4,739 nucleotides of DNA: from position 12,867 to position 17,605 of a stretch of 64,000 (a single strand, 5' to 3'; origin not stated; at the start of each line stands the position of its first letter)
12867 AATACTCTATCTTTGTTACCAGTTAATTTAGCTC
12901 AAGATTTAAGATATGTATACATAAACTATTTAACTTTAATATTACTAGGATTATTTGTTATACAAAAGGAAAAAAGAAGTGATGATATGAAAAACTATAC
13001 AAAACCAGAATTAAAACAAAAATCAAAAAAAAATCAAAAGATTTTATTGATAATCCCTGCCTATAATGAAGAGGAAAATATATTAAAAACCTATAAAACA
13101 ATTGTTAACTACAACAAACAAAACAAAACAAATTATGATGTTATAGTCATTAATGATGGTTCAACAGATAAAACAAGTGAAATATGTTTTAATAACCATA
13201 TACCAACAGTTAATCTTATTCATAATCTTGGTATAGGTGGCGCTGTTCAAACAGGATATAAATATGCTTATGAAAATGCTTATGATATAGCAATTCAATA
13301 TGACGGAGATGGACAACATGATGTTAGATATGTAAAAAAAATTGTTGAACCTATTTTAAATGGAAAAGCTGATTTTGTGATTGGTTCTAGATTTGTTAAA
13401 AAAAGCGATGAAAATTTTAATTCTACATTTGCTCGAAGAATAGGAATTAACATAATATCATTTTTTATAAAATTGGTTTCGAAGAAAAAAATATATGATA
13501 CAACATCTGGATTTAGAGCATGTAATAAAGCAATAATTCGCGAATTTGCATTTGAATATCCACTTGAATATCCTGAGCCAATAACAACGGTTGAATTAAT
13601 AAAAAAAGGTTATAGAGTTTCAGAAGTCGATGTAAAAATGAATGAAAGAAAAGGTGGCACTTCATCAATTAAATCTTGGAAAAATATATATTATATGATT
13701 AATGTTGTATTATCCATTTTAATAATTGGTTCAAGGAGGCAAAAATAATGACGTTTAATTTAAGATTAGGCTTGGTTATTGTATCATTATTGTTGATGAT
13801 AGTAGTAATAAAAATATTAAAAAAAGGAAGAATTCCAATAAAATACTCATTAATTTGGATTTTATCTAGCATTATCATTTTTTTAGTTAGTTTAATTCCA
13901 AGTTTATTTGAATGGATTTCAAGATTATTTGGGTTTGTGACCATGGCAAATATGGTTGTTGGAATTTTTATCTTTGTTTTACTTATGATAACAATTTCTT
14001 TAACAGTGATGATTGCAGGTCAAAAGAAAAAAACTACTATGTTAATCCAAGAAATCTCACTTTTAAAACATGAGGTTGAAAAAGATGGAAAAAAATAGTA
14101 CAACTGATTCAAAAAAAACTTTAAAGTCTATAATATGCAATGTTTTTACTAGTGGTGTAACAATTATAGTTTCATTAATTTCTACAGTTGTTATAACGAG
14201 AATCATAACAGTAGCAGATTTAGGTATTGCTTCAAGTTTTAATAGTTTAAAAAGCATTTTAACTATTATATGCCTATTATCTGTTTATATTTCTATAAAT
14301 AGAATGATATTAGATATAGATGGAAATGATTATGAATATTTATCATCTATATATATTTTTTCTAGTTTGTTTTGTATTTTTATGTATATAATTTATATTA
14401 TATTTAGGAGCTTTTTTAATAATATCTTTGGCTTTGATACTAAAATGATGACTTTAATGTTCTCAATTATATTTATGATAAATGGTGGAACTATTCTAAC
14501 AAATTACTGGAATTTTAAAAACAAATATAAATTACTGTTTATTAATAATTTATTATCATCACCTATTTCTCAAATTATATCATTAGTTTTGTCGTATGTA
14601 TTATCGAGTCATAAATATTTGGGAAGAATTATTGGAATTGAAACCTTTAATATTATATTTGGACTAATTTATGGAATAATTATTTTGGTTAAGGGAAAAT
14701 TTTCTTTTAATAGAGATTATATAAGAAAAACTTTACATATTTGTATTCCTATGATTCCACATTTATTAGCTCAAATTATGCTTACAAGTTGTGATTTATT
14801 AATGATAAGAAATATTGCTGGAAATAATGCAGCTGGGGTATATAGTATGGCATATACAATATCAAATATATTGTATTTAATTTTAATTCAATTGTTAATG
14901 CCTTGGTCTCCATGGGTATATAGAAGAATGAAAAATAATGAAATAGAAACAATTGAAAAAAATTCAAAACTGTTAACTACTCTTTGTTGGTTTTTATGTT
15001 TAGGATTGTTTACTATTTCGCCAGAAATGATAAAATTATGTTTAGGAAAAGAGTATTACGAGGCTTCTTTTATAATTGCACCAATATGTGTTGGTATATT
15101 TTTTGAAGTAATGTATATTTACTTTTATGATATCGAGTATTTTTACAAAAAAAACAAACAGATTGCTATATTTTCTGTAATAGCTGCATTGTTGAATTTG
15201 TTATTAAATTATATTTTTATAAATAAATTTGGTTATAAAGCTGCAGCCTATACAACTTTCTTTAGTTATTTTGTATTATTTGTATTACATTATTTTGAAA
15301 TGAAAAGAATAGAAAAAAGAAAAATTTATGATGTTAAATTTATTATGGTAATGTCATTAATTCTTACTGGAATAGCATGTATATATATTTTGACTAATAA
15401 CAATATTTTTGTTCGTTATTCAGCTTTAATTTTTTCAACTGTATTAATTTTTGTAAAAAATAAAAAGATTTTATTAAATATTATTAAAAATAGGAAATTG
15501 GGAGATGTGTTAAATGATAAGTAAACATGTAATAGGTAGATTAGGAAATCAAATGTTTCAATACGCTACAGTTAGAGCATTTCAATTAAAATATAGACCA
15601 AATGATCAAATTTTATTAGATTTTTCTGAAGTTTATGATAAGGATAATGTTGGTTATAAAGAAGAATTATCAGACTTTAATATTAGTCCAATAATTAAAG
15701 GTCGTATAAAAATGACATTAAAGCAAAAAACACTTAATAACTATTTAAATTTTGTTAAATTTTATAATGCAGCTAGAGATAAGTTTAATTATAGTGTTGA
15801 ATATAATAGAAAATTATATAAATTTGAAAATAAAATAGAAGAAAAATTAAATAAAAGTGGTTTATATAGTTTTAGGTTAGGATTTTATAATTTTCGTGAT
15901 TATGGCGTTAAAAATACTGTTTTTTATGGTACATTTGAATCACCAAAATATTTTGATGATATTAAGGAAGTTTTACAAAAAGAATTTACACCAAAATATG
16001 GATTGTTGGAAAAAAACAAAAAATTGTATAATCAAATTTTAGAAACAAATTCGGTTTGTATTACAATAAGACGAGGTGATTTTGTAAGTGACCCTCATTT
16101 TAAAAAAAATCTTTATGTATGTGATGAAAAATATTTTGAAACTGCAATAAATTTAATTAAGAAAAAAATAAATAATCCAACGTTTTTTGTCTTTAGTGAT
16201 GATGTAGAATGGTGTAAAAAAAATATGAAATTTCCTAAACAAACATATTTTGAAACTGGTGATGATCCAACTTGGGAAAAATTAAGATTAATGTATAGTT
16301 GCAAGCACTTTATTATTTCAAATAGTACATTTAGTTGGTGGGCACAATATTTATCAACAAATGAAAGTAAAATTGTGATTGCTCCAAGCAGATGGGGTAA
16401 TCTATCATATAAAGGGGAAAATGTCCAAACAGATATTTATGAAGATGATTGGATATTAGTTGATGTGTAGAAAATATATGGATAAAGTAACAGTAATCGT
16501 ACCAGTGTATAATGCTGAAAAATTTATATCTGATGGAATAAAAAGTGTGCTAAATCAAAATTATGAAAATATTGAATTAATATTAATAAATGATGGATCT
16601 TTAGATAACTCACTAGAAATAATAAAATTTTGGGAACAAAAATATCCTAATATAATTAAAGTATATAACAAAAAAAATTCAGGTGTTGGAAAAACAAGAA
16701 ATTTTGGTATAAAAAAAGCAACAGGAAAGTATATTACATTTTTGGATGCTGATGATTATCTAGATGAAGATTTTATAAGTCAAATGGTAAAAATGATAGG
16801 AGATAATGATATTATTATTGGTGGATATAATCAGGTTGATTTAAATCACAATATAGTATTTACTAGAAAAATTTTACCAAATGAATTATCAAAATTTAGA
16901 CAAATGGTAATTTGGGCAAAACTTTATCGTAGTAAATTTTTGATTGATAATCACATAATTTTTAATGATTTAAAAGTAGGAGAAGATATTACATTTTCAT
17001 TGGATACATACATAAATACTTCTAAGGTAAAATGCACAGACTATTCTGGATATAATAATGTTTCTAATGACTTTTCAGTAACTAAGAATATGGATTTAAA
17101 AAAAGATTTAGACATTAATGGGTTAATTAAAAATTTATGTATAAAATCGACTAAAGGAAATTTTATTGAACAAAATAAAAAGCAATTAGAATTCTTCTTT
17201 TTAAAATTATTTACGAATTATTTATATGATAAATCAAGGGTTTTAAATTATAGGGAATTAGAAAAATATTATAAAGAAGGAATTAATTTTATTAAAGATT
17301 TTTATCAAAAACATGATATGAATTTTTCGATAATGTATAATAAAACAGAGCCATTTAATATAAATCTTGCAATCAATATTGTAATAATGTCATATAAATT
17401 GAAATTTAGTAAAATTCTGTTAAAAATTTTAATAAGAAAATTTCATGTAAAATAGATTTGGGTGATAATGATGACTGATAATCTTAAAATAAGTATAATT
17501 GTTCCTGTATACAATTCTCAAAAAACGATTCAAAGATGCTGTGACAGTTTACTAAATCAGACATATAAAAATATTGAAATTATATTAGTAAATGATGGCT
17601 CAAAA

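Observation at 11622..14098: Fusion of a GT-C-like membrane domain to a GtrB-like GT2, followed by a DUF2304/GtrA-like small membrane protein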

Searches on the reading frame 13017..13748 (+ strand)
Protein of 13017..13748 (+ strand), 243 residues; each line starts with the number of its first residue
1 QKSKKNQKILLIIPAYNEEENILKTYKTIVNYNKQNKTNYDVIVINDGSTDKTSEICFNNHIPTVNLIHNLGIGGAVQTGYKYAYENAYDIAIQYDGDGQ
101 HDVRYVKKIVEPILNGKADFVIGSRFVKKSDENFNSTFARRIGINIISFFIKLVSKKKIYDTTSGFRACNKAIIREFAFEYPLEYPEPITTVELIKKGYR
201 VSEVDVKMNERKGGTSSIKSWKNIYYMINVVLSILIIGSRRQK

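Call 41: find_homologous_proteins(query=window:13017-13748:+, max_evalue=0.001)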
Query window:13017-13748:+ (243 aa): 8000 proteins with E <= 0.001 among 8000 candidates; the best 120 are listed.
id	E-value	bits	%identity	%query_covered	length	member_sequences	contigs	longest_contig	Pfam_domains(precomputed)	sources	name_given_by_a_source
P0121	4.0e-154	529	100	100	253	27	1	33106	PF00535.33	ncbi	ncbi:MAG: glycosyltransferase family 2 protein [Bacilli bacterium]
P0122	4.2e-135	467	90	98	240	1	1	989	PF00535.33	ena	-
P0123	3.3e-124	431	81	97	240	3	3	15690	PF13641.13,PF00535.33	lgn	-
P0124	5.4e-123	427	81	98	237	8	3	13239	PF00535.33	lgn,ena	-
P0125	1.7e-122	425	81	98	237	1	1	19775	PF00535.33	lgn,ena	-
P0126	2.1e-122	425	85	97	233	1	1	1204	PF00535.33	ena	-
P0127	4.0e-120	418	79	98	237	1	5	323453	PF00535.33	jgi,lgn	-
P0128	7.2e-120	417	77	99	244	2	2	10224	PF00535.33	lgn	-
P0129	2.7e-119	415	78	97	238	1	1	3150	PF00535.33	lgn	-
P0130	1.1e-118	413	78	98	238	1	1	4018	PF00535.33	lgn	-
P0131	1.3e-118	413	77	98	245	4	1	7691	PF00535.33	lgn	-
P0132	2.3e-118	412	77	98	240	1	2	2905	PF00535.33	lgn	-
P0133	2.5e-118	412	76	98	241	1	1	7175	PF00535.33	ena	-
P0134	7.2e-118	410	75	100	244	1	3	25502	PF00535.33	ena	-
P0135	8.9e-118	410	75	100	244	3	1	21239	PF13641.13,PF00535.33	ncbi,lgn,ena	-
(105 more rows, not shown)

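Call 42: find_encoding_contigs(protein=P0121, flank=5000, max_places=4)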
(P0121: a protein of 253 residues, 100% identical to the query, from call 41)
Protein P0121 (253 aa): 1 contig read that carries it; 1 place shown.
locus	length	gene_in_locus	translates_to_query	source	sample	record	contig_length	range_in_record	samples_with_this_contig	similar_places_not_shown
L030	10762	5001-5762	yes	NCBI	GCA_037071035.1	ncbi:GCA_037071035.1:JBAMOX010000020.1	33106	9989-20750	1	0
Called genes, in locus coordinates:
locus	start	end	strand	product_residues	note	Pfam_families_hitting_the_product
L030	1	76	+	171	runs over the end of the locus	-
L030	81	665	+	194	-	PF04230:PS_pyruv_trans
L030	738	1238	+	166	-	-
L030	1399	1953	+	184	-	-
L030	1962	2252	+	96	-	PF01473:Choline_bind_1 (weak), PF19127:Choline_bind_3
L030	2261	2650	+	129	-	-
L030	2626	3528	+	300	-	PF19127:Choline_bind_3, PF01183:Glyco_hydro_25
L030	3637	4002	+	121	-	-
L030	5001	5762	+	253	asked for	PF00535:Glycos_transf_2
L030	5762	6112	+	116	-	PF10066:DUF2304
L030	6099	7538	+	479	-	PF01943:Polysacc_synt (weak), PF13440:Polysacc_synt_3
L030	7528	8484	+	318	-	PF01531:Glyco_transf_11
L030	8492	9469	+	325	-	PF00535:Glycos_transf_2, PF10111:Glyco_tranf_2_2, PF13641:Glyco_tranf_2_3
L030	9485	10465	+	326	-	PF00535:Glycos_transf_2, PF10111:Glyco_tranf_2_2, PF13641:Glyco_tranf_2_3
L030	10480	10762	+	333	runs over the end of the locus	PF01501:Glyco_transf_8, PF18404:Glyco_transf_24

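Call 54: search_solved_structures(query=window:13017-13745:+, max_evalue=0.001, show_alignments=1)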
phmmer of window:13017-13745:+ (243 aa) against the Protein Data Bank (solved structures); distinct sequences matched with E-value up to 0.001: 11.
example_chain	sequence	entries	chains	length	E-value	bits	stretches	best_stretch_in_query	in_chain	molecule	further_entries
5mlz_A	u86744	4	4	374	4.6e-17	65.6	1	6-225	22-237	Dolichol monophosphate mannose synthase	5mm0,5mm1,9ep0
5ekp_C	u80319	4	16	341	2.3e-10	43.7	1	8-175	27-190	Uncharacterized glycosyltransferase sll0501 | Glycosyltransferase sll0501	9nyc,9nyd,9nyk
9nye_A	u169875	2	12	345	2.4e-10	43.6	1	8-175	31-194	Glycosyltransferase sll0501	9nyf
5eke_A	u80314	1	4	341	2.8e-10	43.4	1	8-175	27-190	Uncharacterized glycosyltransferase sll0501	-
6p61_A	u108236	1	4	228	1.1e-07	34.9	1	4-107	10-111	Glycosyltransferase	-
9hwj_A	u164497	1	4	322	6e-07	32.5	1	7-175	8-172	Undecaprenyl-phosphate 4-deoxy-4-formamido-L-arabinose transferase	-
9bhc_C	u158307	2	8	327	8.3e-07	32.1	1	7-231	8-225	Undecaprenyl-phosphate 4-deoxy-4-formamido-L-arabinose transferase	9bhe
8vxh_A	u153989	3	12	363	1.1e-06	31.7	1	7-231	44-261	Undecaprenyl-phosphate 4-deoxy-4-formamido-L-arabinose transferase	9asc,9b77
5hea_A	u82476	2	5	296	2e-05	27.5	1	7-114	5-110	Putative glycosyltransferase (GalT1)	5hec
2z87_A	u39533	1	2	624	0.00019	24.3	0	9-82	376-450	Chondroitin synthase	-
2z86_A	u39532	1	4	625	0.00019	24.3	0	9-82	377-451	Chondroitin synthase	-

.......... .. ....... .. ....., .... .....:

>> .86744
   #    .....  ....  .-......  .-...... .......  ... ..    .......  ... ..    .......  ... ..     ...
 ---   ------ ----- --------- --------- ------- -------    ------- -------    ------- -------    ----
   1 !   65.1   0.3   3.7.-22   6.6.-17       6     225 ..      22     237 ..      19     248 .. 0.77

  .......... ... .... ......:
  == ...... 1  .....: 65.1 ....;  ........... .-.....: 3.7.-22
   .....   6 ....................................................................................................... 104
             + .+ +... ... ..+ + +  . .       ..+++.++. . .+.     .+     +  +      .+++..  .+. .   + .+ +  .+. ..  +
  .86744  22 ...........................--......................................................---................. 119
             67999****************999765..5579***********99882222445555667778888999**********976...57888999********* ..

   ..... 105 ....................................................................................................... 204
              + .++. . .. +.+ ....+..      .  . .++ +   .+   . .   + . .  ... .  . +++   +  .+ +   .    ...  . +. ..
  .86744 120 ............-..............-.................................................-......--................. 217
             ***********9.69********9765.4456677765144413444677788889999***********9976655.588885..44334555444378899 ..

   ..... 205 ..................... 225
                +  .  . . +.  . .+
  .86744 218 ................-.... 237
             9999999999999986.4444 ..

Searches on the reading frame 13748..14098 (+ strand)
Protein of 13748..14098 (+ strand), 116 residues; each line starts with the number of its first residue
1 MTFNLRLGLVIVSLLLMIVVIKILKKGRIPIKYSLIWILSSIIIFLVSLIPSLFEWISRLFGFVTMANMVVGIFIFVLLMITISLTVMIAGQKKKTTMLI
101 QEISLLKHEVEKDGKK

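Call 3: search_protein_families(library=pfam, proteins=[window:13748-14098:+], max_evalue=0.01)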
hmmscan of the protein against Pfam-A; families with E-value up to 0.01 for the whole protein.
window:13748-14098:+ (116 aa): 1 family
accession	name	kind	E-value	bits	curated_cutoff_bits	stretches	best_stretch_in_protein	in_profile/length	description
PF10066.14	DUF2304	-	1.6e-21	77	25.5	1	6-109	3-106/106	Uncharacterized conserved protein (DUF2304)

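Call 4: search_protein_families(library=ncbifam, proteins=[window:13748-14098:+], max_evalue=0.01)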
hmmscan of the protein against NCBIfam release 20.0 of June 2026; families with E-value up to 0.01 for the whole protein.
window:13748-14098:+ (116 aa): 0 families

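Call 94: search_protein_families(library=pfam, proteins=[window:13748-14095:+], max_evalue=10)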
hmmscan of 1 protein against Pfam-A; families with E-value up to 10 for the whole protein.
window:13748-14095:+ (116 aa): 6 families
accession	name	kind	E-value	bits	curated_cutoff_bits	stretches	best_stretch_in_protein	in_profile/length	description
PF10066.14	DUF2304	-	1.6e-21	77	25.5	1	6-109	3-106/106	Uncharacterized conserved protein (DUF2304)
PF12679.13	ABC2_membrane_2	-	0.72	9.5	27.2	1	10-104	128-223/283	ABC-2 family transporter protein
PF01616.22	Orbi_NS3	-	1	9.3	27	1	35-112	87-160/179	Orbivirus NS3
PF19529.4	DUF6057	-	1.3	8.3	29.8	1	12-85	80-250/569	Family of unknown function (DUF6057)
PF17555.7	TssN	-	2.6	7.8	30.3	1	7-98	5-92/274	Type VI secretion system, TssN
PF20087.4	DUF6479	-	7.1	7.5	25.4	1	64-94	19-49/120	Family of unknown function (DUF6479)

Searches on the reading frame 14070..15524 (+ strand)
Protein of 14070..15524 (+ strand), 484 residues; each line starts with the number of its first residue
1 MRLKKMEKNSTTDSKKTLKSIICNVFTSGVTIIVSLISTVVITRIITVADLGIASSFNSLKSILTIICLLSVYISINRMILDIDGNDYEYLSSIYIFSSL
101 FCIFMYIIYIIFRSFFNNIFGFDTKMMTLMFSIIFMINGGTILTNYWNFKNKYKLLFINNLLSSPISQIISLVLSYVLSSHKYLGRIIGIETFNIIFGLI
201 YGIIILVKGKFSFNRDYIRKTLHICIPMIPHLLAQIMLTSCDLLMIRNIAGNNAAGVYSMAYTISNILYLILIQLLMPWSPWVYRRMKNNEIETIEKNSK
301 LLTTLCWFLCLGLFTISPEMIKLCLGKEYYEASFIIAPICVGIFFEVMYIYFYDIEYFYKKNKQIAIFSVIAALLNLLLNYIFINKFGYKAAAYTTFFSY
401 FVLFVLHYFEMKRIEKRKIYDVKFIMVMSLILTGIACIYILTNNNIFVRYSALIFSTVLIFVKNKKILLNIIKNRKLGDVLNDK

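Call 3: search_protein_families(library=pfam, proteins=[window:14070-15524:+], max_evalue=0.01)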
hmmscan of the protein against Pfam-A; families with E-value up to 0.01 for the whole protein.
window:14070-15524:+ (484 aa): 2 families
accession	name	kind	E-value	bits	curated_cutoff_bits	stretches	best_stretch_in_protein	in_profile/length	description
PF13440.11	Polysacc_synt_3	-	4.3e-14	52.9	23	1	41-332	1-291/293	Polysaccharide biosynthesis protein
PF01943.22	Polysacc_synt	-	1.6e-06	28.2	28.2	1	18-282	2-269/274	Polysaccharide biosynthesis protein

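Call 4: search_protein_families(library=ncbifam, proteins=[window:14070-15524:+], max_evalue=0.01)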
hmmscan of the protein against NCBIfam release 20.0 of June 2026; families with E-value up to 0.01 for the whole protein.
window:14070-15524:+ (484 aa): 2 families
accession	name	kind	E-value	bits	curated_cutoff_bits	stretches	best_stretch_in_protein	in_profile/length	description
NF050818.1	PolSacchBiosHfsF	equivalog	1.3e-10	40.9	700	1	212-403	197-395/468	polysaccharide biosynthesis protein HfsF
TIGR00797.1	matE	subfamily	0.00047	19.2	147.4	1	227-420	1-201/396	MATE family efflux transporter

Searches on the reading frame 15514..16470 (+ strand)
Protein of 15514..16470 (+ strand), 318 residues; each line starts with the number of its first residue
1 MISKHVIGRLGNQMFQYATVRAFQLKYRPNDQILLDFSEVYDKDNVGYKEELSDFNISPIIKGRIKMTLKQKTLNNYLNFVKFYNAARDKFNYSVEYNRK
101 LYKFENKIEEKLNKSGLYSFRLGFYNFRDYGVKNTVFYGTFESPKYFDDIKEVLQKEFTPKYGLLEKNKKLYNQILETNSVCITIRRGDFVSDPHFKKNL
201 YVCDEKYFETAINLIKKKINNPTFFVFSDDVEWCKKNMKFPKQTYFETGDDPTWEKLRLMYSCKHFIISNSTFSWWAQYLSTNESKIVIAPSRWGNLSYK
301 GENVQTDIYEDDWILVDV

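Call 3: search_protein_families(library=pfam, proteins=[window:15514-16470:+], max_evalue=0.01)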
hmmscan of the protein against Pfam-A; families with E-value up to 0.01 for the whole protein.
window:15514-16470:+ (318 aa): 1 family
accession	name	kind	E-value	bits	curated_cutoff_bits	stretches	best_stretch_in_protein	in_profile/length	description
PF01531.22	Glyco_transf_11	-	1e-46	160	23.9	1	125-315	113-296/298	Glycosyl transferase family 11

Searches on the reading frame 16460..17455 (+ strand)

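Call 3: search_protein_families(library=pfam, proteins=[window:16460-17455:+], max_evalue=0.01)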
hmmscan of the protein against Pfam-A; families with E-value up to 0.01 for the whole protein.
window:16460-17455:+ (331 aa): 3 families
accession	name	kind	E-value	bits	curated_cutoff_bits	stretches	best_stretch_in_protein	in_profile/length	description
PF00535.33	Glycos_transf_2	-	3.6e-36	125.1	23.3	1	11-129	1-121/168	Glycosyl transferase family 2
PF10111.15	Glyco_tranf_2_2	-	7e-16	59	27.3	1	11-115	1-108/276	Glycosyltransferase like family 2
PF13641.12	Glyco_tranf_2_3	-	4.5e-12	46.9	27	1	10-127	3-126/230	Glycosyltransferase like family 2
